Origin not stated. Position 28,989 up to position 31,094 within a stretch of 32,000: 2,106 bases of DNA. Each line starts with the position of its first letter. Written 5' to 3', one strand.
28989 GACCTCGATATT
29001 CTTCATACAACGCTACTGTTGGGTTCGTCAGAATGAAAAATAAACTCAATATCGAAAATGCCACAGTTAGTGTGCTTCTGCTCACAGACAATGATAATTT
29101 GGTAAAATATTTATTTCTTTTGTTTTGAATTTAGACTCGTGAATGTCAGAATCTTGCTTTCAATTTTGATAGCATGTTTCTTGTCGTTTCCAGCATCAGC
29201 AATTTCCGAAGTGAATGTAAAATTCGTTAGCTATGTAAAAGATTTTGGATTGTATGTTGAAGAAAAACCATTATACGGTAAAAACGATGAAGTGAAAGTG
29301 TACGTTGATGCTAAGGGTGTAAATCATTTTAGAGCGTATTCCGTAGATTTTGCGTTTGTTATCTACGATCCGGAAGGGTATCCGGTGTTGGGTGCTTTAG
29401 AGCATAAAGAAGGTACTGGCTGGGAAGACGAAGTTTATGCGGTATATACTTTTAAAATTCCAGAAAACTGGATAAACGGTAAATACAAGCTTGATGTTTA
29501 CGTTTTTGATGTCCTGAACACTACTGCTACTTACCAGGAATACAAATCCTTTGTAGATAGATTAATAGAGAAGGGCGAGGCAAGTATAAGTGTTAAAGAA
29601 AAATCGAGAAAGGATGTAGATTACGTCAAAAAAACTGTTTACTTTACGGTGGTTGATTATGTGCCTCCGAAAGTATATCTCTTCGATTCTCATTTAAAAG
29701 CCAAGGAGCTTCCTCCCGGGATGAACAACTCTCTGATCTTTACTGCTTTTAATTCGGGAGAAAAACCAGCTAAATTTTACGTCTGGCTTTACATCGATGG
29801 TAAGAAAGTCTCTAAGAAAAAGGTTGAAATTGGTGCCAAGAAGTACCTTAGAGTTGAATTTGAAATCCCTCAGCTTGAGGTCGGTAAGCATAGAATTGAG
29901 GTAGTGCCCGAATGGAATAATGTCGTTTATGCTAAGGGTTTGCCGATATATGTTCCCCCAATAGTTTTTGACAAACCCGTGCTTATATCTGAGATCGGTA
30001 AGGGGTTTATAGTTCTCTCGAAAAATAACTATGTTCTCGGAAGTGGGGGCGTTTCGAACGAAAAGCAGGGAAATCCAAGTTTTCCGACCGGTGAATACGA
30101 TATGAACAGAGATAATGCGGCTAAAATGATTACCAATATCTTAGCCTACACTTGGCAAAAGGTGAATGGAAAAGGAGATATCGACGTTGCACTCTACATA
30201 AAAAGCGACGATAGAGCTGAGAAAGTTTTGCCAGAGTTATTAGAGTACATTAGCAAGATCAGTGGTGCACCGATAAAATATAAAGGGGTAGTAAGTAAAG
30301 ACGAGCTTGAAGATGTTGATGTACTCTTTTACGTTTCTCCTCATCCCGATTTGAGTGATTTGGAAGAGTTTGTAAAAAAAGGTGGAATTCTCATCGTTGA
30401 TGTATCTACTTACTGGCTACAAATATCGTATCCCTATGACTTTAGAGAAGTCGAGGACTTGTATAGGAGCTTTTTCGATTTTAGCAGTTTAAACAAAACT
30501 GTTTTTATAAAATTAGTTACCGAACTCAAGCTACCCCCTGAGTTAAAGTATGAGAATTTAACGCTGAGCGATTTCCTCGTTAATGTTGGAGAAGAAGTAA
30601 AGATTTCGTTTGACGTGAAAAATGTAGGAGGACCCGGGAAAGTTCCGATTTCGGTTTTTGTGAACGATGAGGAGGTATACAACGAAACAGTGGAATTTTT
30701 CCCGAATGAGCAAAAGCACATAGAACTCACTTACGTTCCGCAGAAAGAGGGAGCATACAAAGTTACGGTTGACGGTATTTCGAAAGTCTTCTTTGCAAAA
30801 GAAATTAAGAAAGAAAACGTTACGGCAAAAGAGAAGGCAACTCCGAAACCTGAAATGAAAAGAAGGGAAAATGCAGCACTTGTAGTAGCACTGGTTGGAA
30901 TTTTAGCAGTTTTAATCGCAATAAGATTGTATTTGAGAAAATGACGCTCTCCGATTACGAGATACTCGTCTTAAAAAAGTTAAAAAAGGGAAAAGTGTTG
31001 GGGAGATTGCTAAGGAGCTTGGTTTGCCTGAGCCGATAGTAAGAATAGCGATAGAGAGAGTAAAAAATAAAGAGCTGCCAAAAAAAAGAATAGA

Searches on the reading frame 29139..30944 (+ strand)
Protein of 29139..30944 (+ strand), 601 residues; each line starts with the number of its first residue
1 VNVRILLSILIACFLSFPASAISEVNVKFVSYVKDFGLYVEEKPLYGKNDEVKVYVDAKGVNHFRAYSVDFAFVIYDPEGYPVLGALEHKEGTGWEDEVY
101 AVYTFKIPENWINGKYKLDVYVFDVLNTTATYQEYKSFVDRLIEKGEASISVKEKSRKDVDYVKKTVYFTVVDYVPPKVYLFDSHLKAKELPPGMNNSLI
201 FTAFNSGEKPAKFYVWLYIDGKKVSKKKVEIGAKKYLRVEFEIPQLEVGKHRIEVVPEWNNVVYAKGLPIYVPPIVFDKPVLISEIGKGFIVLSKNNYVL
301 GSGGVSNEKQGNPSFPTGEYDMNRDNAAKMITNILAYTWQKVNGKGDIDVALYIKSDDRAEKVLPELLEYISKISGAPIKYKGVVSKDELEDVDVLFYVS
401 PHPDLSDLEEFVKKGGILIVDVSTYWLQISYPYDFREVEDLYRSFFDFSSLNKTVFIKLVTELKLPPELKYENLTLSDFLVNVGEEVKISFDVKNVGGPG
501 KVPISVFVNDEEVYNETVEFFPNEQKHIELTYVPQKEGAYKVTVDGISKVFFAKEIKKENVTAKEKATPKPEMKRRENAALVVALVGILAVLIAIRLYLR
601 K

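Call 48: search_protein_families(library=pfam, proteins=[window:29139-30944:+], max_evalue=0.00001)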
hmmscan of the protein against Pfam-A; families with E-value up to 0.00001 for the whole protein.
window:29139-30944:+ (601 aa): 1 family
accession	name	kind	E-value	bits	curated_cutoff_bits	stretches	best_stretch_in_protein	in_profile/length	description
PF07705.17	CARDB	-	1.5e-09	38.4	22.7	0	184-263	8-89/101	CARDB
